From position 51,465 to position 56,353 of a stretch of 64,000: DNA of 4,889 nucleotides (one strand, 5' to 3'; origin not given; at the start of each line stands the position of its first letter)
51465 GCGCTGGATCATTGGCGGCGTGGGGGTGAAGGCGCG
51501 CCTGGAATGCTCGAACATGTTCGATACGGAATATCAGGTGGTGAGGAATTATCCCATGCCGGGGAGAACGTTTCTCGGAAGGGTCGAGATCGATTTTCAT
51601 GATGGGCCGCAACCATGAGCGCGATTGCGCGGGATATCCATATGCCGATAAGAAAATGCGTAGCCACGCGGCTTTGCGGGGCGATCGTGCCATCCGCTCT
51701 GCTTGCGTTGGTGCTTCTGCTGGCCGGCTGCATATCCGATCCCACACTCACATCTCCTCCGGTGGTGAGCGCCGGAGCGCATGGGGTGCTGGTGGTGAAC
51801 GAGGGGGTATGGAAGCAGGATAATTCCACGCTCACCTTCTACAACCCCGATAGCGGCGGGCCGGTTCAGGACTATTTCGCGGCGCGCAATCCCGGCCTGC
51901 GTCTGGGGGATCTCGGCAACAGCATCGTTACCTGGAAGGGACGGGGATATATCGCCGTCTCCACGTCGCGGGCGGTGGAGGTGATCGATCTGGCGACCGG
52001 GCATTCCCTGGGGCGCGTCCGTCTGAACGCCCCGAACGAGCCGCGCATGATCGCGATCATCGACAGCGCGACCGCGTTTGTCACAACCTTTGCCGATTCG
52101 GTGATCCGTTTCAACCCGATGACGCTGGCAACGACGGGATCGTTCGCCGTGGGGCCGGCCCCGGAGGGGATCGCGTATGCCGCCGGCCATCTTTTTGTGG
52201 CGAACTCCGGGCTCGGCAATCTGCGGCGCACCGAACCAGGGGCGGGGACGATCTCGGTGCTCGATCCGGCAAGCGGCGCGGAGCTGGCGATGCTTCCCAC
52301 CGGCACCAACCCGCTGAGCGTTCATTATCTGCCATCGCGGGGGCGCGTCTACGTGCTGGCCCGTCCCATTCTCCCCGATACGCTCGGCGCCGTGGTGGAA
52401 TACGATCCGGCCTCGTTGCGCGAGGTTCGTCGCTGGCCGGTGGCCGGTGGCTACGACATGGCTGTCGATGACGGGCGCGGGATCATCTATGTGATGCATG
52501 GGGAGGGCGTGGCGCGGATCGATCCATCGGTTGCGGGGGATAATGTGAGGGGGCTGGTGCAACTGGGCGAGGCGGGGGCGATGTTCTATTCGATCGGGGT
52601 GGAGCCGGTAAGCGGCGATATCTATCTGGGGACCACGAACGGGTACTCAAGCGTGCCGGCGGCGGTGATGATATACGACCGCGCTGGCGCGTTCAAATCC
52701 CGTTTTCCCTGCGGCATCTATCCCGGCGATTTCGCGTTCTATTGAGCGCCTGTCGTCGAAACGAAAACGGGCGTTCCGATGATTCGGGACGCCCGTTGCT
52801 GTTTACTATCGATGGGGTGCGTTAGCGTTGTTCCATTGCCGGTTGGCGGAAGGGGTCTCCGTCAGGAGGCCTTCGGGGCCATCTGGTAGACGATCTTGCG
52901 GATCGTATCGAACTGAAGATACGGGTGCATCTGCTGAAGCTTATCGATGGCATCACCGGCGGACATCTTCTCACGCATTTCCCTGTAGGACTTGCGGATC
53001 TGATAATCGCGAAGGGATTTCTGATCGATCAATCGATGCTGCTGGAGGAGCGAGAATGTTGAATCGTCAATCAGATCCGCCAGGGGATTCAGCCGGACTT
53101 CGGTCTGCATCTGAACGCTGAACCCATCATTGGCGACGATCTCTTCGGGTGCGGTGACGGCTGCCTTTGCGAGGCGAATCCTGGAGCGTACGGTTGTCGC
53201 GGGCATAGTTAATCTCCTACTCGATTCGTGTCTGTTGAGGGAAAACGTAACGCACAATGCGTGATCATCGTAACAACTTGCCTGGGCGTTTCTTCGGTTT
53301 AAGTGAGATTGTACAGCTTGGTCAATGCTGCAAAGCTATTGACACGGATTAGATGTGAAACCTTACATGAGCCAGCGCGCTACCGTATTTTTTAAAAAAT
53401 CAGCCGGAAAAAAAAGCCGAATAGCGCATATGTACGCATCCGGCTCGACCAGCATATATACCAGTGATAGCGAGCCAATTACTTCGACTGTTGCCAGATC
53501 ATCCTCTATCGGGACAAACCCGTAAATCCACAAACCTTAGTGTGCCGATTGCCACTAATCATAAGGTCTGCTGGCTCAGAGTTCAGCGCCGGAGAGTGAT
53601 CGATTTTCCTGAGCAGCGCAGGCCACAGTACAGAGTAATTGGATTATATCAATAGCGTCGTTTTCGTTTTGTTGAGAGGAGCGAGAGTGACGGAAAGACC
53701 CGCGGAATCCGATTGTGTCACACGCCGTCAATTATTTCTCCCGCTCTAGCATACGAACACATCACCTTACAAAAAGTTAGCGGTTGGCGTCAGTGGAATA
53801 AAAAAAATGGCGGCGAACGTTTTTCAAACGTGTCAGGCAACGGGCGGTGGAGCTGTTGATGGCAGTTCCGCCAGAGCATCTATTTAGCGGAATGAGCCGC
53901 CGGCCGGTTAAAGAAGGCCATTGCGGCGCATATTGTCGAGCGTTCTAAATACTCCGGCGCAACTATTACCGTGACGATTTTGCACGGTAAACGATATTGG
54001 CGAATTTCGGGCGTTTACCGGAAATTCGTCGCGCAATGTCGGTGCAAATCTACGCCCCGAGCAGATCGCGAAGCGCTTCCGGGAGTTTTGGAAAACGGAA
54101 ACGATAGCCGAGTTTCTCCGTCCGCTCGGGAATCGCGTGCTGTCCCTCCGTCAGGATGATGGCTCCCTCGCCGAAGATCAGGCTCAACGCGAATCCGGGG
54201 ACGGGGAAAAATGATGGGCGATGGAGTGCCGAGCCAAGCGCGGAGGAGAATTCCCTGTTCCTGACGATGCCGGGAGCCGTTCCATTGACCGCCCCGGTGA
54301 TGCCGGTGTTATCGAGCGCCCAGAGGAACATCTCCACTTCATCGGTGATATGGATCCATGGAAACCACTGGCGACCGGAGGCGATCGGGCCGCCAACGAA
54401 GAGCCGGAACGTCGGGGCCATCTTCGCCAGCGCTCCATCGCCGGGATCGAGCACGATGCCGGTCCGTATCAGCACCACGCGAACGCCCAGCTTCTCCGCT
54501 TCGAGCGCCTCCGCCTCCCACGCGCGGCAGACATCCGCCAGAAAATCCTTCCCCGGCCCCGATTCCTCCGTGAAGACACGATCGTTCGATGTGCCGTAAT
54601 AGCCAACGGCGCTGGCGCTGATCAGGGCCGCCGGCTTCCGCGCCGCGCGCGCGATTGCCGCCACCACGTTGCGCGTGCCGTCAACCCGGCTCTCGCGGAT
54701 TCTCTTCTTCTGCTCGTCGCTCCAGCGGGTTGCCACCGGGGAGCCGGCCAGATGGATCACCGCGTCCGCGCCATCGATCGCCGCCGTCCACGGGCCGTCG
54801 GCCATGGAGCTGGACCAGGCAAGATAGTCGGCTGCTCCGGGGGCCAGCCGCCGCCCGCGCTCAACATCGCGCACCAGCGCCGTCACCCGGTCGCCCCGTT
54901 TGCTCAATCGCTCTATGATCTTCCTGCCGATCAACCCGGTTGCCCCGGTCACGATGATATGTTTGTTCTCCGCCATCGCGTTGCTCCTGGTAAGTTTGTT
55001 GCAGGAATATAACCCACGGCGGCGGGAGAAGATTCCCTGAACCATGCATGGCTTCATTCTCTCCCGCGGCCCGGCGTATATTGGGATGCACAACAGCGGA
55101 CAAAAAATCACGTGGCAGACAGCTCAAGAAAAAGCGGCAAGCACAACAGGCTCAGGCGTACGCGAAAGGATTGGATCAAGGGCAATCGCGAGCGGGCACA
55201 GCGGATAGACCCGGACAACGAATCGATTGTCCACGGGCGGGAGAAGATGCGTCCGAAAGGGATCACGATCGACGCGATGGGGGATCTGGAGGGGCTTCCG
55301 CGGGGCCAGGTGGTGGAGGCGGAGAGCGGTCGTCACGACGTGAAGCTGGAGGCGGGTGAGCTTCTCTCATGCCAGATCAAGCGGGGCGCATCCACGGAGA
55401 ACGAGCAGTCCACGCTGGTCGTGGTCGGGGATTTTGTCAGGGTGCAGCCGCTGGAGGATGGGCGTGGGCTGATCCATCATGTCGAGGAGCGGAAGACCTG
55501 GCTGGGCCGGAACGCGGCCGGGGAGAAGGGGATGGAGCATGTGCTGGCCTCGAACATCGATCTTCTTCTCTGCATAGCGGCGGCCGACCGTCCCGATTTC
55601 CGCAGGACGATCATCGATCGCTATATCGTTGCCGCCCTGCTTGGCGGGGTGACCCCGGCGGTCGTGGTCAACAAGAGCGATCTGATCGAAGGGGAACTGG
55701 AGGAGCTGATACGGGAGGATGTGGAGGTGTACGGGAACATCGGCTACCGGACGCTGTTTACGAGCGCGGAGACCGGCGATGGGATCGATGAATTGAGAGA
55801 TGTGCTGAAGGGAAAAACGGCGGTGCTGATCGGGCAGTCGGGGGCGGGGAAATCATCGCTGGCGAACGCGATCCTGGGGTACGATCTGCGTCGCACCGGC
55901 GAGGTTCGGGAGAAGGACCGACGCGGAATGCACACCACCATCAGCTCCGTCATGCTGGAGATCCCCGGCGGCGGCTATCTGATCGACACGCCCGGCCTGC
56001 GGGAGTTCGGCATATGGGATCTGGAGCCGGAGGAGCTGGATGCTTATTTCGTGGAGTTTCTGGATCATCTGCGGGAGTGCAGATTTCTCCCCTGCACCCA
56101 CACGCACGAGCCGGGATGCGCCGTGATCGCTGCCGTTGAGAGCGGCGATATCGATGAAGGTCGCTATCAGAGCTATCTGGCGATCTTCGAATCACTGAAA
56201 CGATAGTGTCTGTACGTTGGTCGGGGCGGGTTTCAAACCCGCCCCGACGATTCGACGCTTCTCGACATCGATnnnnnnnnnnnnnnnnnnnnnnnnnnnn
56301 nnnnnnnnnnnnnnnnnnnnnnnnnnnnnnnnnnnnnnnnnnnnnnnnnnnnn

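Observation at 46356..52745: B12-riboswitch operon encodes an unusual surface corrinoid-capture set: T9SS-anchored beta-propeller, unknown T9SS cargo, TonB-dependent receptor and beta-propeller lipoprotein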

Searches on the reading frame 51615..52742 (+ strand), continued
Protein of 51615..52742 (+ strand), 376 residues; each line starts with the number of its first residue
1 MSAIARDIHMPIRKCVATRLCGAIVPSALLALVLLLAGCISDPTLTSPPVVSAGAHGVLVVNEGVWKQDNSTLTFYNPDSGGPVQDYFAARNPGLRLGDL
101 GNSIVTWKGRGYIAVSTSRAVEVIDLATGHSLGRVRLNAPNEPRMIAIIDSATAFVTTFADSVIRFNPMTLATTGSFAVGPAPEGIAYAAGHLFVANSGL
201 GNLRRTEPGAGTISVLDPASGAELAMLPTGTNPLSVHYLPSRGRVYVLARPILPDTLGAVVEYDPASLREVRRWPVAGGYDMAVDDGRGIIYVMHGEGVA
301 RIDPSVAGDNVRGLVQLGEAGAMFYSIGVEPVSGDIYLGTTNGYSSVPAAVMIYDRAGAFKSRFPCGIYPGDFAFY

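Call 71: search_solved_structures(query=A3, max_evalue=0.001, show_alignments=5)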
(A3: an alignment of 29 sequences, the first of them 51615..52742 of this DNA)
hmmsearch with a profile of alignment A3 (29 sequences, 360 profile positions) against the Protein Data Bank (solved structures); distinct sequences matched with E-value up to 0.001: 25.
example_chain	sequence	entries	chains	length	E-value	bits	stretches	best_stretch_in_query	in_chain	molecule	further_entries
8blw_B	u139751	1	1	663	2.8e-58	201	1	13-359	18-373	YncE family protein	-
8ptf_A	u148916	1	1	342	3.9e-56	194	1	34-359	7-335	YncE family protein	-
8ptd_A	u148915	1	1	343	4e-56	193.9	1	34-359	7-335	YncE family protein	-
8p97_B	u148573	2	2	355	1.8e-43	152.3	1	7-358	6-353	Putative surface layer protein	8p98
8bmx_D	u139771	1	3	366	7e-42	147.1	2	11-161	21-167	YncE family protein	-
8okv_B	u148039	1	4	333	9e-42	146.7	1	35-358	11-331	Putative surface layer protein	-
8bn0_A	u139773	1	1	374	1.9e-41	145.6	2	28-161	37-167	Putative surface layer protein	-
8puj_A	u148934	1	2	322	2.5e-41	145.3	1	39-358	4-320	YncE family protein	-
8bmy_A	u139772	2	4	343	3.4e-41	144.8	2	35-161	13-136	Putative surface layer protein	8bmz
8baz_A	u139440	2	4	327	1.1e-40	143.1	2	38-161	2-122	Surface layer protein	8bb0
8bai_A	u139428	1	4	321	1.4e-40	142.8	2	39-161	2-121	Surface layer protein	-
3dsm_A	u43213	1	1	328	1.6e-40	142.6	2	39-161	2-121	uncharacterized protein BACUNI_02894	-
1l0q_A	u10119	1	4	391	2.7e-24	89.2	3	91-308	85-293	Surface layer protein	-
3vgz_A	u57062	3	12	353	1e-11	47.8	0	202-306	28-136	Uncharacterized protein YncE | PQQ-dependent catabolism-associated beta-propeller protein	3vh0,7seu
9s6c_A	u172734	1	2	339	3.9e-11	45.9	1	38-188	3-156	Quinoprotein amine dehydrogenase-like protein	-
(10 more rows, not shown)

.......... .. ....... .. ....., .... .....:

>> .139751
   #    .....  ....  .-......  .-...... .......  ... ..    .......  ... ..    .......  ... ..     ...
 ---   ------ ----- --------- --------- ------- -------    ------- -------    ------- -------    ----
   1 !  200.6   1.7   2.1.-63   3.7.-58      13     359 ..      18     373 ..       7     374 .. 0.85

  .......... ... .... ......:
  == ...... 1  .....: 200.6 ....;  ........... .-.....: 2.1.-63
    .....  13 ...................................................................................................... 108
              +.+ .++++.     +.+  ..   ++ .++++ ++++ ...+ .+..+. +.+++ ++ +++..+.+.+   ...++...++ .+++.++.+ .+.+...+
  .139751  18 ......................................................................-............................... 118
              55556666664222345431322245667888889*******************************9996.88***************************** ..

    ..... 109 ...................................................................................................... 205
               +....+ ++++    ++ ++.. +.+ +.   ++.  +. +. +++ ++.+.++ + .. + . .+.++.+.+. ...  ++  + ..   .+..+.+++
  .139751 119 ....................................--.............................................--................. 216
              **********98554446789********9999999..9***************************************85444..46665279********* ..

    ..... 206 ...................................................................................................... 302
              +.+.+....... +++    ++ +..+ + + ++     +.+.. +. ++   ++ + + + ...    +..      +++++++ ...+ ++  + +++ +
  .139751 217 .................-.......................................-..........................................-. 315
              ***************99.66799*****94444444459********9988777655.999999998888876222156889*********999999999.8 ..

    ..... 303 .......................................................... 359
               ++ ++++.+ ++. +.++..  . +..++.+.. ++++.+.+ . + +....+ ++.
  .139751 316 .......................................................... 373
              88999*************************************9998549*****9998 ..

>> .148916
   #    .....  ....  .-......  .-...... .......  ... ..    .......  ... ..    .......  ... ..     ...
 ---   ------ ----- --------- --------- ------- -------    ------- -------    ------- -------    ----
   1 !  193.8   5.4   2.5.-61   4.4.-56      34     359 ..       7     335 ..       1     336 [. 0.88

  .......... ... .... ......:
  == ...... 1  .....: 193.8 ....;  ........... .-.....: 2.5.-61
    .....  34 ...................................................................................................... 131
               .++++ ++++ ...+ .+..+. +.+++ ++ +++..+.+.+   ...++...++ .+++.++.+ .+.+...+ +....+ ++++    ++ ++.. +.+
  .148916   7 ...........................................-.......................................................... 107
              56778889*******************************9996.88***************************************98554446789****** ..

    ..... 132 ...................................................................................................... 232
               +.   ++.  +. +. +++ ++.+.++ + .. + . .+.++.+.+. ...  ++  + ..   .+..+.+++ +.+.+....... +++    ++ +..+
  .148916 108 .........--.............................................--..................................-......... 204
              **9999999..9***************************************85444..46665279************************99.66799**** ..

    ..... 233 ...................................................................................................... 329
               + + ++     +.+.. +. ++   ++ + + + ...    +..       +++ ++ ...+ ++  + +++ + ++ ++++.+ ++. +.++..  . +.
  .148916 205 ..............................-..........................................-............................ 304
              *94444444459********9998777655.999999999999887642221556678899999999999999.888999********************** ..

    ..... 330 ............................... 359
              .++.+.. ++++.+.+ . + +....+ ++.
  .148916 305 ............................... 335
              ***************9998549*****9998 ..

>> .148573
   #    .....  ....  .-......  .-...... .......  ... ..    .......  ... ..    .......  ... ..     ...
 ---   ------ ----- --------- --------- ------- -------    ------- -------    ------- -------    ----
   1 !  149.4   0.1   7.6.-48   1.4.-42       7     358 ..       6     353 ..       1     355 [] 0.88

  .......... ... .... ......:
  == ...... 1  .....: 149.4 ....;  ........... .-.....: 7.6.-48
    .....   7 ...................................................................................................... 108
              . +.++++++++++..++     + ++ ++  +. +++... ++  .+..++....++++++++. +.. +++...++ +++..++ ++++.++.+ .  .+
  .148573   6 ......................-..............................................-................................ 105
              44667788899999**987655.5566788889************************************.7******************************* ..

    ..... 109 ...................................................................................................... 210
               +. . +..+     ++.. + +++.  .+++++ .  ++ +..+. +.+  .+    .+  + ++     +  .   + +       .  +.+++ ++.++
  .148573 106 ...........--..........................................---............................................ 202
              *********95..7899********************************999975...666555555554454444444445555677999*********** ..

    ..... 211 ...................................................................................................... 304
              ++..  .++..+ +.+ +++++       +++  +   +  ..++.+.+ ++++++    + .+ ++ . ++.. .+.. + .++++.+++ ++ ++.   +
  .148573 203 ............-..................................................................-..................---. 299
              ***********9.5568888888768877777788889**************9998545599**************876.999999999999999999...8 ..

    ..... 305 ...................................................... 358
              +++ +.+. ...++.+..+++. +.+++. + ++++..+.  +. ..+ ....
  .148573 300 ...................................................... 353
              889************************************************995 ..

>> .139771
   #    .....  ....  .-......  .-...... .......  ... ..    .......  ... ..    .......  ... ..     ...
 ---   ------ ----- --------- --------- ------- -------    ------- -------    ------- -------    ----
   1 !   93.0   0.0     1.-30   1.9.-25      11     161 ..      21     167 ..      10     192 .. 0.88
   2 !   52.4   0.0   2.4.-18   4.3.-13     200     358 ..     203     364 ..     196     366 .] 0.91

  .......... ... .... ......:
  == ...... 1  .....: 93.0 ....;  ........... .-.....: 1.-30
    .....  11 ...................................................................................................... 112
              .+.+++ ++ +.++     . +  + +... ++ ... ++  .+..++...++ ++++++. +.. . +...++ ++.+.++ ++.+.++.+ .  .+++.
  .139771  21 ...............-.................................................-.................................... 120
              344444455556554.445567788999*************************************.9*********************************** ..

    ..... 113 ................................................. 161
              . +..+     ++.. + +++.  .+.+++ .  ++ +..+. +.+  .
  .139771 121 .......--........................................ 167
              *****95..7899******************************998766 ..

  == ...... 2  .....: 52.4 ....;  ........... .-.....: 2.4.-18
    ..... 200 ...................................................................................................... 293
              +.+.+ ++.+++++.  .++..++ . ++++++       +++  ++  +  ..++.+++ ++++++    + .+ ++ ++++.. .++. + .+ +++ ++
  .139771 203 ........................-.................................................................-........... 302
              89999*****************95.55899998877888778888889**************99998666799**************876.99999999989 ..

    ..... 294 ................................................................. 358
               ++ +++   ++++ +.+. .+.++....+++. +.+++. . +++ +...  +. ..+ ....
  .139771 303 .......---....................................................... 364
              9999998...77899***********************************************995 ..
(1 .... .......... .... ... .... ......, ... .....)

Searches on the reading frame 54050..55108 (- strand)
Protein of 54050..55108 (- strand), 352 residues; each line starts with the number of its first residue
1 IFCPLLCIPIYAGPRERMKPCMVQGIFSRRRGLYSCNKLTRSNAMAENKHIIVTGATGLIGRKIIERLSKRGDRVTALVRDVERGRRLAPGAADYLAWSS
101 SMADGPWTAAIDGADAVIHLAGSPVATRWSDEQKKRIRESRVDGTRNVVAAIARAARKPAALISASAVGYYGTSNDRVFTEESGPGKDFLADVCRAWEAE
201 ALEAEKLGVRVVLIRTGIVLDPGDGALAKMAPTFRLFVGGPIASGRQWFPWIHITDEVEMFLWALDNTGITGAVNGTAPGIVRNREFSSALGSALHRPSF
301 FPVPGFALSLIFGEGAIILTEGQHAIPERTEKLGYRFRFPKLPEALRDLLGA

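Call 76: search_protein_families(library=pfam, proteins=[window:54050-55108:-], max_evalue=0.00001)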
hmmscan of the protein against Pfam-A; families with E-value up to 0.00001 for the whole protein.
window:54050-55108:- (352 aa): 7 families
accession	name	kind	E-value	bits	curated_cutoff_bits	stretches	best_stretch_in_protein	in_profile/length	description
PF01370.27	Epimerase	-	2.5e-22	79.9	20.9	1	51-267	1-227/240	NAD dependent epimerase/dehydratase family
PF08338.16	DUF1731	-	6.1e-18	64.7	27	1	303-349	1-47/47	Domain of unknown function (DUF1731)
PF13460.12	NAD_binding_10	-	6.1e-12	46.2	27.2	1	55-173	1-106/184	NAD(P)H-binding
PF01073.25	3Beta_HSD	-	4.4e-07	29.6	22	1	52-155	1-106/280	3-beta hydroxysteroid dehydrogenase/isomerase family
PF07993.18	NAD_binding_4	-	1.1e-06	28.4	20.1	0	53-81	1-32/258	Male sterility protein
PF05368.20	NmrA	-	2.4e-06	27.8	27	1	48-89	2-46/298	NmrA-like family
PF16363.11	GDP_Man_Dehyd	-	7.9e-06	26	27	0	52-182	1-144/332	GDP-mannose 4,6 dehydratase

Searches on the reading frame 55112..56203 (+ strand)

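Call 76: search_protein_families(library=pfam, proteins=[window:55112-56203:+], max_evalue=0.00001)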
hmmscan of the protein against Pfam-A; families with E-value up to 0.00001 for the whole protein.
window:55112-56203:+ (364 aa): 2 families
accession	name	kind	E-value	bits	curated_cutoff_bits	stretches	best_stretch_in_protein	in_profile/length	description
PF03193.22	RsgA_GTPase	-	1.6e-50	171.8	30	1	124-302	1-174/174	RsgA GTPase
PF01926.29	MMR_HSR1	-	7e-06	26.6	21.9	0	237-301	2-57/113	50S ribosome-binding GTPase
